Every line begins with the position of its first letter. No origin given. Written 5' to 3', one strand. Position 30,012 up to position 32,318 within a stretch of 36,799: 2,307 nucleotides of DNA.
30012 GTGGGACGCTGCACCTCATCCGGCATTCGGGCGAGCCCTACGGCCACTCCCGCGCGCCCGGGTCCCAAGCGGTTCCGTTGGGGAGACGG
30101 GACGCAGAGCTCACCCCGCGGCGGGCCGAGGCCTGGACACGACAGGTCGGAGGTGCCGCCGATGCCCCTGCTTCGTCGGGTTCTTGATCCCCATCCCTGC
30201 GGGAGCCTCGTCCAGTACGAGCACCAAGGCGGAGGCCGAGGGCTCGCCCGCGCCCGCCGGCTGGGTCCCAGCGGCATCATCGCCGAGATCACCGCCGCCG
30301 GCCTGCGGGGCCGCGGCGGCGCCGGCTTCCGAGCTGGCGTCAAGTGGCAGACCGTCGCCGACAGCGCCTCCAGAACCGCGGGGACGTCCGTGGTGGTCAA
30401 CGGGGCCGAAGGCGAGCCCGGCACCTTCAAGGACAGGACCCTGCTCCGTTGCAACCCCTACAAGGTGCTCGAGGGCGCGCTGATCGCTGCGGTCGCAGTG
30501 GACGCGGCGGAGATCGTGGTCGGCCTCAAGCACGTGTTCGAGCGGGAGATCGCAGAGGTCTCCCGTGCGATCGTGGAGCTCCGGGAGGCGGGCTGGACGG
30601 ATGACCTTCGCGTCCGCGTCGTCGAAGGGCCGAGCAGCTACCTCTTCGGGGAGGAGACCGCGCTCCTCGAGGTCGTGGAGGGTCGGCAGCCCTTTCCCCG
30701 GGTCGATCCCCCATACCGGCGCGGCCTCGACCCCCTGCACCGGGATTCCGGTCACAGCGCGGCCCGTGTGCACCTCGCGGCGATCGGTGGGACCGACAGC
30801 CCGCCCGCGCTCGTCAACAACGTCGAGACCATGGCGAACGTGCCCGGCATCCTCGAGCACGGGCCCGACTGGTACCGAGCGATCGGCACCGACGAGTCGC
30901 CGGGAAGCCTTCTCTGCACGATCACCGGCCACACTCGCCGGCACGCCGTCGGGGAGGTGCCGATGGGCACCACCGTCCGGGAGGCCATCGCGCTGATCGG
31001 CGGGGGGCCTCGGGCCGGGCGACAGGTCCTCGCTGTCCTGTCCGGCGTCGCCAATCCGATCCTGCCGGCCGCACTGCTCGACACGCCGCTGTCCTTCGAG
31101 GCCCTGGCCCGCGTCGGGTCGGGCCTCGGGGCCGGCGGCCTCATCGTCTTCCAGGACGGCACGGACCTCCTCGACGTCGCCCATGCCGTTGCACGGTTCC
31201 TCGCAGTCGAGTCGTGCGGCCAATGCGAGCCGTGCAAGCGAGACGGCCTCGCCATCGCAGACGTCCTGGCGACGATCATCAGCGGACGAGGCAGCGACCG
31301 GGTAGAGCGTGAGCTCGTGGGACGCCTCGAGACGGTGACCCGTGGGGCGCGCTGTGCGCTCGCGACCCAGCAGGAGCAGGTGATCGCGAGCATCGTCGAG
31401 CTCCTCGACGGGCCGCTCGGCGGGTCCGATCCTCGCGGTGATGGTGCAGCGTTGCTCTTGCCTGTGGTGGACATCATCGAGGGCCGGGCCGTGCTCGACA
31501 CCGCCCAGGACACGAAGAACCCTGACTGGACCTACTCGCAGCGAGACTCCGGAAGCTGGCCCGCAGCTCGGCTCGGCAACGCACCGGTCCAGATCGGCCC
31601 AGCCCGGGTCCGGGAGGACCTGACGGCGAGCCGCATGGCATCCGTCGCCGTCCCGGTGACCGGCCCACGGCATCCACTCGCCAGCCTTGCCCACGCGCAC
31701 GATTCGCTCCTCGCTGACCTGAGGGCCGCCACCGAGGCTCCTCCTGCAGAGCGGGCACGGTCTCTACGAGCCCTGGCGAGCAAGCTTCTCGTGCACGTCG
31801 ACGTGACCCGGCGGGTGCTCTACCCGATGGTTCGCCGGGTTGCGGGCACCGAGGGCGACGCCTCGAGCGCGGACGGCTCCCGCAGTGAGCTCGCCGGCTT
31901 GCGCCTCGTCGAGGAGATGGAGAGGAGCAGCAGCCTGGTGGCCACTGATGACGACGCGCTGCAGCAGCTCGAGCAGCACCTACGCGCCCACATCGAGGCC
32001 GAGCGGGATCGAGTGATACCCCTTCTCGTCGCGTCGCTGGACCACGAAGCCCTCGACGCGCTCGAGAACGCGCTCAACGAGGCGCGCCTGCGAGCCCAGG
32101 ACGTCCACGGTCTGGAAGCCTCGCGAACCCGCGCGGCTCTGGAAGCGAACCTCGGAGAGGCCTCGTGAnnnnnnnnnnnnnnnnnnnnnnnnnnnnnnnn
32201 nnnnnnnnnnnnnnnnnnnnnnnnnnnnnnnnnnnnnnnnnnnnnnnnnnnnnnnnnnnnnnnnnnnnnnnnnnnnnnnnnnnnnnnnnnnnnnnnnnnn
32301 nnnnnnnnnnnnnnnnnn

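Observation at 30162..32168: Orphan NuoF-like flavo-FeS protein fused to a hemerythrin-like C-terminal domain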

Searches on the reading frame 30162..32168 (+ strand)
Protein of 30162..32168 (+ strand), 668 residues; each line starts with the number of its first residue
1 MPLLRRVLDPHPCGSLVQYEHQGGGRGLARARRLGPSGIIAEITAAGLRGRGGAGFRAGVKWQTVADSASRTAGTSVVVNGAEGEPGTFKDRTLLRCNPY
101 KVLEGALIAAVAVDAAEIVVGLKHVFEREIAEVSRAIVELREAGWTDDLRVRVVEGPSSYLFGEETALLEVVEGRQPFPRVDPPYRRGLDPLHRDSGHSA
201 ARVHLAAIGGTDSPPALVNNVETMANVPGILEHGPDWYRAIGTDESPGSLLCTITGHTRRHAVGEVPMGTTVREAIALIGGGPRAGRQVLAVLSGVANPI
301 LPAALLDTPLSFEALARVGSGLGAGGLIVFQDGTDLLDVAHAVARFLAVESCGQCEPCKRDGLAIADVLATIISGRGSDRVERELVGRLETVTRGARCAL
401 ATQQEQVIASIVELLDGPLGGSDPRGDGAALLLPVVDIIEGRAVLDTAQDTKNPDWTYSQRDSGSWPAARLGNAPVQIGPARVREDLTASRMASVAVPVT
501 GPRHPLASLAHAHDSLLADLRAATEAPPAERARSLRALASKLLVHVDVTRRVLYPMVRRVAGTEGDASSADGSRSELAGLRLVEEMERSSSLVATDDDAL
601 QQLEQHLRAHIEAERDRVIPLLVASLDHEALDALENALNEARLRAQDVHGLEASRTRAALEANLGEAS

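Call 3: search_protein_families(library=pfam, proteins=[window:30162-32168:+], max_evalue=1)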
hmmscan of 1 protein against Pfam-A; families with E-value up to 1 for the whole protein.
window:30162-32168:+ (668 aa): 6 families
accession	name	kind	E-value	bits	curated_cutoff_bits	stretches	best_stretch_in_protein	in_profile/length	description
PF01512.22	Complex1_51K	-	4e-38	131.1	31.2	1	43-228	1-149/150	Nuo51 FMN-binding domain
PF10589.14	NADH_4Fe-4S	-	2.4e-10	40.6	23.5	1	338-413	1-76/85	NADH-ubiquinone oxidoreductase-F iron-sulfur binding region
PF01814.28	Hemerythrin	-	3.2e-08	34.5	25.3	1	511-622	8-127/127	Hemerythrin HHE cation binding domain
PF10531.15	SLBB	-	1.1e-05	25.6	27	1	253-287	3-37/55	SLBB domain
PF23460.1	ZMYND8_CC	-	0.16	12.6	27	0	607-636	31-60/65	ZMYND8 protein coiled-coil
PF22461.2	SLBB_2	-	0.19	12.3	27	1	253-293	4-45/79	SLBB domain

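Call 4: search_protein_families(library=ncbifam, proteins=[window:30162-32168:+], max_evalue=1)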
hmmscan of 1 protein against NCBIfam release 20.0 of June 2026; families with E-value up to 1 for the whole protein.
window:30162-32168:+ (668 aa): 8 families
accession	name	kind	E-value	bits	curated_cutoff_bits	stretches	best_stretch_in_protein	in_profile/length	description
TIGR01959.1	nuoF_fam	equivalog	4e-79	265.9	558.65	1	15-410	13-397/410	NADH-quinone oxidoreductase subunit NuoF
NF010120.0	PRK13596.1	equivalog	8.4e-66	222.3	389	1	34-401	38-395/433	NADH-quinone oxidoreductase subunit NuoF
NF008436.0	PRK11278.1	equivalog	8e-55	186.5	749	1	3-379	14-381/448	NADH-quinone oxidoreductase subunit NuoF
NF003454.1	PRK05035.1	equivalog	3.4e-12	45.6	345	1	33-176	120-251/556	electron transport complex subunit RsxC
TIGR01945.1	rnfC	subfamily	6.8e-12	44.6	245.95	1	31-176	116-248/435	RnfABCDGE type electron transport complex subunit C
TIGR04481.1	PR_assoc_PrdC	equivalog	1.1e-10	40.9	490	1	39-174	76-197/425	proline reductase-associated electron transfer protein PrdC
NF053874.1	persist_PA2171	equivalog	0.0002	21.2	190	1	515-645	16-147/157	PA2171 family ribosome-binding persister protein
TIGR03989.1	Rxyl_3153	subfamily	0.022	14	440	1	322-405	62-143/370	NDMA-dependent alcohol dehydrogenase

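Call 11: find_homologous_proteins(query=window:30162-32165:+, max_evalue=1e-10)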
Query window:30162-32165:+ (668 aa): 7793 proteins with E <= 1e-10 among 8000 candidates; the best 120 are listed.
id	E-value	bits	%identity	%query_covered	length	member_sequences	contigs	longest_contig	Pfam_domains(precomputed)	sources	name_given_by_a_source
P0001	0.0e+0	1449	100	100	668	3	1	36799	PF01814.29,PF10531.16,PF10589.15,PF01512.23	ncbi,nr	ncbi:MAG TPA: NADH-ubiquinone oxidoreductase-F iron-sulfur binding region domain-containing protein 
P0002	1.8e-249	848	63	96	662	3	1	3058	PF01814.29,PF10589.15,PF01512.23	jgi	jgi:NADH:ubiquinone oxidoreductase subunit F (NADH-binding)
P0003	4.0e-247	840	63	94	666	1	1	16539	PF01814.29,PF10531.16,PF10589.15,PF01512.23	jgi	jgi:NADH:ubiquinone oxidoreductase subunit F (NADH-binding)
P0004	1.9e-238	811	60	96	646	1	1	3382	PF01814.29,PF10531.16,PF10589.15,PF01512.23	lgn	-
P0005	1.6e-234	798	60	96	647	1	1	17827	PF01814.29,PF10589.15,PF01512.23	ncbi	-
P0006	1.1e-229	782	60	97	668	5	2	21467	PF01814.29,PF10531.16,PF10589.15,PF01512.23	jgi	jgi:NADH:ubiquinone oxidoreductase subunit F (NADH-binding)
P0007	4.4e-222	757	58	96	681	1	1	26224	PF01814.29,PF10531.16,PF10589.15,PF01512.23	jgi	jgi:NADH:ubiquinone oxidoreductase subunit F (NADH-binding)/hemerythrin-like domain-containing prote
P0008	1.1e-219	749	70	75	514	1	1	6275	PF10589.15,PF01512.23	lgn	-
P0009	9.9e-215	733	73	70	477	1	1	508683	PF10589.15,PF01512.23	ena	-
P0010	4.6e-207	708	67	74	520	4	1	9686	PF10589.15,PF01512.23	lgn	-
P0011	8.8e-204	697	54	96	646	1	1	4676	PF10531.16,PF10589.15,PF01512.23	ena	-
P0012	8.7e-202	690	59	87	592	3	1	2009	PF10589.15,PF01512.23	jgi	jgi:NADH:ubiquinone oxidoreductase subunit F (NADH-binding)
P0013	6.6e-193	661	63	74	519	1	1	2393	PF10589.15,PF01512.23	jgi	jgi:NADH:ubiquinone oxidoreductase subunit F (NADH-binding)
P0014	3.8e-192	658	54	96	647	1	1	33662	PF01814.29,PF10531.16,PF10589.15,PF01512.23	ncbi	-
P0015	9.9e-192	657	63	74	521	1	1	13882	PF10589.15,PF01512.23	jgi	jgi:NADH:ubiquinone oxidoreductase subunit F (NADH-binding)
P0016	1.3e-190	653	63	74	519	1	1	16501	PF10589.15,PF01512.23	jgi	jgi:NADH:ubiquinone oxidoreductase subunit F (NADH-binding)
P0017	1.4e-190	653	54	96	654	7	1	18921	PF01814.29,PF10589.15,PF01512.23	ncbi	-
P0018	1.4e-188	647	53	95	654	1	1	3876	PF01814.29,PF10589.15,PF01512.23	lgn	-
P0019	4.2e-183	629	51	95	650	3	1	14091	PF01814.29,PF10589.15,PF01512.23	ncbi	-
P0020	7.9e-181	621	50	97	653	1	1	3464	PF01814.29,PF10589.15,PF01512.23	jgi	jgi:NADH:ubiquinone oxidoreductase subunit F (NADH-binding)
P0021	1.1e-180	621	50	96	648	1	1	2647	PF01814.29,PF10589.15,PF01512.23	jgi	jgi:NADH-quinone oxidoreductase subunit F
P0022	2.4e-180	619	51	96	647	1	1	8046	PF10589.15,PF01512.23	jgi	jgi:NADH:ubiquinone oxidoreductase subunit F (NADH-binding)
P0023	3.4e-180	619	52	96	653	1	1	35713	PF10589.15,PF01512.23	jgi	jgi:NADH:ubiquinone oxidoreductase subunit F (NADH-binding)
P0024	4.0e-179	615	50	96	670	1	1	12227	PF01814.29,PF10589.15,PF01512.23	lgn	-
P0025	3.7e-178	612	49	96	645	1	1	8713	PF01814.29,PF10589.15,PF01512.23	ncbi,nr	ncbi:MAG: hypothetical protein GEV08_18935 [Acidimicrobiia bacterium]|nr:hypothetical protein [Acidi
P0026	2.0e-177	610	49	97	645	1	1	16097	PF10589.15,PF01512.23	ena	-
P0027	3.6e-177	609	51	96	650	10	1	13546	PF01814.29,PF10531.16,PF10589.15,PF01512.23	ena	-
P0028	6.8e-177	608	49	96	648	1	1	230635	PF10589.15,PF01512.23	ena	-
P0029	1.3e-175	604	47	96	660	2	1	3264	PF10531.16,PF10589.15,PF01512.23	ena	-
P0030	1.5e-174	600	52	96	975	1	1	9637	PF10589.15,PF01512.23,PF00582.33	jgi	jgi:NADH:ubiquinone oxidoreductase subunit F (NADH-binding)/nucleotide-binding universal stress UspA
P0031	5.2e-173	595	50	94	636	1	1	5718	PF10589.15,PF01512.23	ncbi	-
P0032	2.1e-172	593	50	96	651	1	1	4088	PF10589.15,PF01512.23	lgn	-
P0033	2.6e-172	593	49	96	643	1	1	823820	PF01814.29,PF10589.15,PF01512.23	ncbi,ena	-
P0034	3.5e-172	592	50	96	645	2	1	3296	PF10589.15,PF01512.23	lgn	-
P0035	4.9e-172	592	49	96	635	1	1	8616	PF10589.15,PF01512.23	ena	-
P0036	6.7e-172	592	50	94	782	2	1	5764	PF10589.15,PF01512.23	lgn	-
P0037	1.4e-171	590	49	96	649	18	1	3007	PF01814.29,PF10589.15,PF01512.23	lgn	-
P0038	2.2e-171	590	49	96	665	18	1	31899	PF10589.15,PF01512.23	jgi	jgi:NADH-quinone oxidoreductase subunit F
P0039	3.5e-171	589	48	96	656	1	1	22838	PF10531.16,PF10589.15,PF01512.23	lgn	-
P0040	4.8e-171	589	50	96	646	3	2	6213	PF01814.29,PF10589.15,PF01512.23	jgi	jgi:NADH:ubiquinone oxidoreductase subunit F (NADH-binding)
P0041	5.1e-171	589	49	96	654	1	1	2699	PF10589.15,PF01512.23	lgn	-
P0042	5.4e-171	589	49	96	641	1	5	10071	PF10589.15,PF01512.23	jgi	jgi:NADH-quinone oxidoreductase subunit F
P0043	6.0e-171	588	50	96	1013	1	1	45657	PF10589.15,PF01512.23,PF00582.33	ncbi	ncbi:MAG: universal stress protein [Microthrixaceae bacterium]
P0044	1.1e-170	588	51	96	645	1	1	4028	PF01814.29,PF10589.15,PF01512.23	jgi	jgi:NADH:ubiquinone oxidoreductase subunit F (NADH-binding)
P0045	1.1e-170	587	49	97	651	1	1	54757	PF10589.15,PF01512.23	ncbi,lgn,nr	ncbi:MAG: NADH-ubiquinone oxidoreductase-F iron-sulfur binding region domain-containing protein [Act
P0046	3.2e-170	586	47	96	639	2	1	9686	PF10531.16,PF10589.15,PF01512.23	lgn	-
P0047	8.0e-170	585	50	96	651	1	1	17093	PF10589.15,PF01512.23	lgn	-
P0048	1.1e-169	584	47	96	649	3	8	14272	PF10531.16,PF10589.15,PF01512.23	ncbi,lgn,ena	-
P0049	1.9e-169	583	51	96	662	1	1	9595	PF01814.29,PF10589.15,PF01512.23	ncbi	-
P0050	3.3e-169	583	50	97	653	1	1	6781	PF10589.15,PF01512.23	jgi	-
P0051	3.4e-169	583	49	96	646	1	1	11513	PF10589.15,PF01512.23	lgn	-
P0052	4.7e-169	582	48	96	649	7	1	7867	PF10589.15,PF01512.23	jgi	jgi:NADH:ubiquinone oxidoreductase subunit F (NADH-binding)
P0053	7.8e-169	581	49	94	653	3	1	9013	PF10589.15,PF01512.23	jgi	-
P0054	1.2e-168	581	52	84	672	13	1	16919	PF10589.15,PF01512.23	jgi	-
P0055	1.4e-168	581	51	96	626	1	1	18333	PF10589.15,PF01512.23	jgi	jgi:NADH:ubiquinone oxidoreductase subunit F (NADH-binding)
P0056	1.8e-168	580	57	73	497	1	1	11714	PF10589.15,PF01512.23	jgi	jgi:NADH-quinone oxidoreductase subunit F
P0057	1.9e-168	580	49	96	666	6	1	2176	PF10589.15,PF01512.23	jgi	jgi:NADH:ubiquinone oxidoreductase subunit F (NADH-binding)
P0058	2.5e-168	580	49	97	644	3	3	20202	PF01814.29,PF10589.15,PF01512.23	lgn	-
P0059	3.0e-168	579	49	96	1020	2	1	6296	PF10589.15,PF01512.23,PF00582.33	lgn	-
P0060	3.3e-168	579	47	96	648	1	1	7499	PF10589.15,PF01512.23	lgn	-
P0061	4.9e-168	579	49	97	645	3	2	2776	PF01814.29,PF10589.15,PF01512.23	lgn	-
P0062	6.0e-168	578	49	96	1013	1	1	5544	PF01814.29,PF10589.15,PF01512.23,PF00582.33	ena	-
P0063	9.8e-168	578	48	96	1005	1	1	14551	PF10589.15,PF01512.23,PF00582.33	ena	-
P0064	1.0e-167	578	49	93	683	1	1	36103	PF10589.15,PF01512.23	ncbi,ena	-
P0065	1.2e-167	577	50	96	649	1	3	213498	PF10589.15,PF01512.23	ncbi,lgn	ncbi:MAG: NADH-ubiquinone oxidoreductase-F iron-sulfur binding region domain-containing protein [Aci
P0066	1.5e-167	577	49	96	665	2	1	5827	PF10589.15,PF01512.23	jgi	jgi:NADH-quinone oxidoreductase subunit F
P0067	1.5e-167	577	47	96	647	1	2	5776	PF01814.29,PF10531.16,PF10589.15,PF01512.23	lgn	-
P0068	2.1e-167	577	49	96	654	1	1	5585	PF10589.15,PF01512.23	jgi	-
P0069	2.9e-167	576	48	96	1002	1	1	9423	PF10589.15,PF01512.23,PF00582.33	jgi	jgi:NADH:ubiquinone oxidoreductase subunit F (NADH-binding)/nucleotide-binding universal stress UspA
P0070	6.1e-167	575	49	93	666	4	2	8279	PF10589.15,PF01512.23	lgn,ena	-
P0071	8.5e-167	575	48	96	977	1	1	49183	PF10589.15,PF01512.23,PF00582.33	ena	-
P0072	9.8e-167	574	48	96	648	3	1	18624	PF10531.16,PF10589.15,PF01512.23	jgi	jgi:NADH-quinone oxidoreductase subunit F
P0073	1.0e-166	574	48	96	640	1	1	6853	PF10589.15,PF01512.23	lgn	-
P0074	1.3e-166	574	50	96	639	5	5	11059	PF10589.15,PF01512.23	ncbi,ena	-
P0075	1.6e-166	574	50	93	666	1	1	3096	PF10589.15,PF01512.23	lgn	-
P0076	1.1e-165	571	49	96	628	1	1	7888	PF10589.15,PF01512.23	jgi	jgi:NADH:ubiquinone oxidoreductase subunit F (NADH-binding)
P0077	1.1e-165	571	51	88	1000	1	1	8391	PF10589.15,PF01512.23,PF00582.33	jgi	jgi:NADH:ubiquinone oxidoreductase subunit F (NADH-binding)/nucleotide-binding universal stress UspA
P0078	1.3e-165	571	48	93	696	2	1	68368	PF10589.15,PF01512.23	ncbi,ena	-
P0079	1.4e-165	571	49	96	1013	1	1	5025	PF10589.15,PF01512.23,PF00582.33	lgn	-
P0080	2.2e-165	570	49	96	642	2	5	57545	PF10589.15,PF01512.23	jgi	jgi:NADH-quinone oxidoreductase subunit F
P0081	2.6e-165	570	48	91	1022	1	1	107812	PF01814.29,PF10589.15,PF01512.23,PF00582.33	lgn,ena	-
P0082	2.7e-165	570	48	93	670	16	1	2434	PF10589.15,PF01512.23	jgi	jgi:NADH-quinone oxidoreductase subunit F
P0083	3.9e-165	569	49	96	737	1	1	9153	PF10589.15,PF01512.23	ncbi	ncbi:MAG: NADH-ubiquinone oxidoreductase-F iron-sulfur binding region domain-containing protein, par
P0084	4.0e-165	569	48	96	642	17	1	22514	PF10589.15,PF01512.23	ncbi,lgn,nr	ncbi:MAG: hypothetical protein K1X38_16770 [Microthrixaceae bacterium]|nr:hypothetical protein [Micr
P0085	5.4e-165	569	47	93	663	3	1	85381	PF10589.15,PF01512.23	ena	-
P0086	5.5e-165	569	49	96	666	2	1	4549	PF10589.15,PF01512.23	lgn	-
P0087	5.8e-165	569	51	84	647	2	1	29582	PF10589.15,PF01512.23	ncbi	-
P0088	8.7e-165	568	47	97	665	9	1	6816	PF10589.15,PF01512.23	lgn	-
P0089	1.1e-164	568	48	96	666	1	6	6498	PF10589.15,PF01512.23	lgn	-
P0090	1.5e-164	567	48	95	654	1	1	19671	PF10589.15,PF01512.23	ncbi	-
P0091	3.1e-164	566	48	93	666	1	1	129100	PF10589.15,PF01512.23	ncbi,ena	-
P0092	3.8e-164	566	49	95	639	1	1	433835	PF10589.15,PF01512.23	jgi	jgi:NADH:ubiquinone oxidoreductase subunit F (NADH-binding)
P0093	6.5e-164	565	48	96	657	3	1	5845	PF10531.16,PF10589.15,PF01512.23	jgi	jgi:NADH-quinone oxidoreductase subunit F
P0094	7.7e-164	565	48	97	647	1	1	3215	PF10589.15,PF01512.23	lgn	-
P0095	8.1e-164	565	48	97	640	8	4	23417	PF10589.15,PF01512.23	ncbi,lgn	-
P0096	8.5e-164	565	48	97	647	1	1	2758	PF10589.15,PF01512.23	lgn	-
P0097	9.6e-164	565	48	96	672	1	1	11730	PF10589.15,PF01512.23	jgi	jgi:NADH:ubiquinone oxidoreductase subunit F (NADH-binding)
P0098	1.4e-163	564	49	94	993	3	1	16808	PF10589.15,PF01512.23,PF00582.33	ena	-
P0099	1.7e-163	564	48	96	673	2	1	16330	PF10589.15,PF01512.23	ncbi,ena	-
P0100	1.7e-163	564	47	97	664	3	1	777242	PF10589.15,PF01512.23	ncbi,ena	-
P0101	1.8e-163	564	58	71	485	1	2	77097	PF10589.15,PF01512.23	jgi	jgi:NADH:ubiquinone oxidoreductase subunit F (NADH-binding)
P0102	2.3e-163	563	48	97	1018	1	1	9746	PF10589.15,PF01512.23,PF00582.33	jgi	jgi:NADH:ubiquinone oxidoreductase subunit F (NADH-binding)/nucleotide-binding universal stress UspA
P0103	2.7e-163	563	49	96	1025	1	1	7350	PF01814.29,PF10589.15,PF01512.23,PF00582.33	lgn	-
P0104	2.7e-163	563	48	93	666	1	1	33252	PF10589.15,PF01512.23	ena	-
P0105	2.8e-163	563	46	97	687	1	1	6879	PF01814.29,PF10589.15,PF01512.23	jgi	jgi:NADH:ubiquinone oxidoreductase subunit F (NADH-binding)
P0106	3.6e-163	563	48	96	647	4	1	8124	PF10589.15,PF01512.23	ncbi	ncbi:MAG: NADH-ubiquinone oxidoreductase-F iron-sulfur binding region domain-containing protein [Mic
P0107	3.9e-163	563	57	71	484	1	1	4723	PF10589.15,PF01512.23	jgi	jgi:NADH-quinone oxidoreductase subunit F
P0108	7.7e-163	562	49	97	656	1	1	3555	PF10589.15,PF01512.23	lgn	-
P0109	1.2e-162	561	48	95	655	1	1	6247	PF10531.16,PF10589.15,PF01512.23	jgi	jgi:NADH-quinone oxidoreductase subunit F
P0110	2.2e-162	560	49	96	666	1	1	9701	PF01814.29,PF10589.15,PF01512.23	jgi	jgi:NADH:ubiquinone oxidoreductase subunit F (NADH-binding)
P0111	2.9e-162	560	47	96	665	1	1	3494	PF10589.15,PF01512.23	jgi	-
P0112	3.1e-162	560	48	95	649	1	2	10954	PF10589.15,PF01512.23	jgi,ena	-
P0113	3.2e-162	560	47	96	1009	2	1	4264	PF01814.29,PF10589.15,PF01512.23,PF00582.33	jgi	jgi:NADH:ubiquinone oxidoreductase subunit F (NADH-binding)/nucleotide-binding universal stress UspA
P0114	3.4e-162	559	47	96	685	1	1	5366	PF10589.15,PF01512.23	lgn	-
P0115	3.4e-162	559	49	94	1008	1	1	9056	PF10589.15,PF01512.23,PF00582.33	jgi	jgi:NADH:ubiquinone oxidoreductase subunit F (NADH-binding)/nucleotide-binding universal stress UspA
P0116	3.5e-162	559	48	96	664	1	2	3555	PF10589.15,PF01512.23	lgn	-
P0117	3.5e-162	559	54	74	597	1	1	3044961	PF10531.16,PF10589.15,PF01512.23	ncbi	ncbi:MAG: NADH-ubiquinone oxidoreductase-F iron-sulfur binding region domain-containing protein [Mic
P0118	4.0e-162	559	47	96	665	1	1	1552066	PF10589.15,PF01512.23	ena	-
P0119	5.5e-162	559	48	93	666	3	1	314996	PF10589.15,PF01512.23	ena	-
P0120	7.1e-162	558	57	71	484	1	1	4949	PF10589.15,PF01512.23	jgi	jgi:NADH:ubiquinone oxidoreductase subunit F (NADH-binding)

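Call 23: find_encoding_contigs(protein=P0001, flank=10000, max_places=2)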
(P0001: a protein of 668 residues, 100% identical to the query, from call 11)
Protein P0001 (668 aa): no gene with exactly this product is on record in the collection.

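Call 24: find_encoding_contigs(protein=P0033, flank=8000, max_places=2)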
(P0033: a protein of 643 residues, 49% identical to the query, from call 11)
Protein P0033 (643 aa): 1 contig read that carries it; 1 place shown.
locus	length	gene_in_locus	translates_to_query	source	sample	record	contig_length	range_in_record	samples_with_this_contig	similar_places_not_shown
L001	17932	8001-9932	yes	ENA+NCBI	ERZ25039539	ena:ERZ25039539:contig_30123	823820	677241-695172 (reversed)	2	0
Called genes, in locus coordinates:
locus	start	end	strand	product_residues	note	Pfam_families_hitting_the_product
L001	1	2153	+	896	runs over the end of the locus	PF01751:Toprim, PF01131:Topoisom_bac, PF13368:Toprim_C_rpt, PF07382:HC2 (weak)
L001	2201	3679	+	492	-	PF05977:MFS_3, PF07690:MFS_1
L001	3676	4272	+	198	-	PF13521:AAA_28 (weak), PF02223:Thymidylate_kin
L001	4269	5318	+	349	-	PF13177:DNA_pol3_delta2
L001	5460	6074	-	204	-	-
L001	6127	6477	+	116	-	PF02482:Ribosomal_S30AE (weak)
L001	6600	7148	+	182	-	PF00479:G6PD_N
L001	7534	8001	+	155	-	PF00582:Usp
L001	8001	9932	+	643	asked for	PF01512:Complex1_51K, PF10589:NADH_4Fe-4S, PF01814:Hemerythrin (weak)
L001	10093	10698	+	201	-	PF01740:STAS, PF13466:STAS_2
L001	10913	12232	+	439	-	PF10011:DUF2254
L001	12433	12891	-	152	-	-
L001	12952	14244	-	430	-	PF01882:DUF58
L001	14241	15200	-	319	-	PF20030:bpMoxR, PF07726:AAA_3, PF07728:AAA_5, PF17863:AAA_lid_2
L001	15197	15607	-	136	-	-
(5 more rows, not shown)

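Call 25: find_encoding_contigs(protein=P0100, flank=8000, max_places=2)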
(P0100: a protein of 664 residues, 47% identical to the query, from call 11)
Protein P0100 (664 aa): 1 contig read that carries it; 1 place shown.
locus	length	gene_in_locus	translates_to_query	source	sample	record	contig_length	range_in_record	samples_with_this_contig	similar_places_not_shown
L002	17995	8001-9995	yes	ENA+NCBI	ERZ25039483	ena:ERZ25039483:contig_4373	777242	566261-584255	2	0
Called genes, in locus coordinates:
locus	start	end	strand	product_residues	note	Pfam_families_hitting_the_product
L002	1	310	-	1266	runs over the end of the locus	PF00211:Guanylate_cyc, PF13191:AAA_16, PF00515:TPR_1 (faint), PF13424:TPR_12, PF17874:TPR_MalT (weak)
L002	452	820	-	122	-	PF12680:SnoaL_2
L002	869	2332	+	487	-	PF01523:PmbA_TldD_1st, PF19289:PmbA_TldD_3rd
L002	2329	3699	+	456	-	PF19289:PmbA_TldD_3rd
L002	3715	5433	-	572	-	PF00916:Sulfate_transp, PF01740:STAS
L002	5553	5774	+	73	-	-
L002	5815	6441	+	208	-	PF17784:Sulfotransfer_4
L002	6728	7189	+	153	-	PF24831:DUF7715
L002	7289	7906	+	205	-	PF01209:Ubie_methyltran, PF13489:Methyltransf_23, PF13847:Methyltransf_31 (weak), PF08241:Methyltransf_11, PF08242:Methyltransf_12, PF13649:Methyltransf_25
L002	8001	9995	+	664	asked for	PF01512:Complex1_51K, PF10589:NADH_4Fe-4S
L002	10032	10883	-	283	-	PF03476:MOSC_N, PF03473:MOSC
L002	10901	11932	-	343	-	PF08240:ADH_N, PF00107:ADH_zinc_N (weak)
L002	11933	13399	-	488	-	PF03007:WS_DGAT_cat, PF06974:WS_DGAT_C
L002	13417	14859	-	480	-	PF00702:Hydrolase (weak), PF12710:HAD, PF01553:Acyltransferase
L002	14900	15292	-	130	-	PF13473:Cupredoxin_1 (weak)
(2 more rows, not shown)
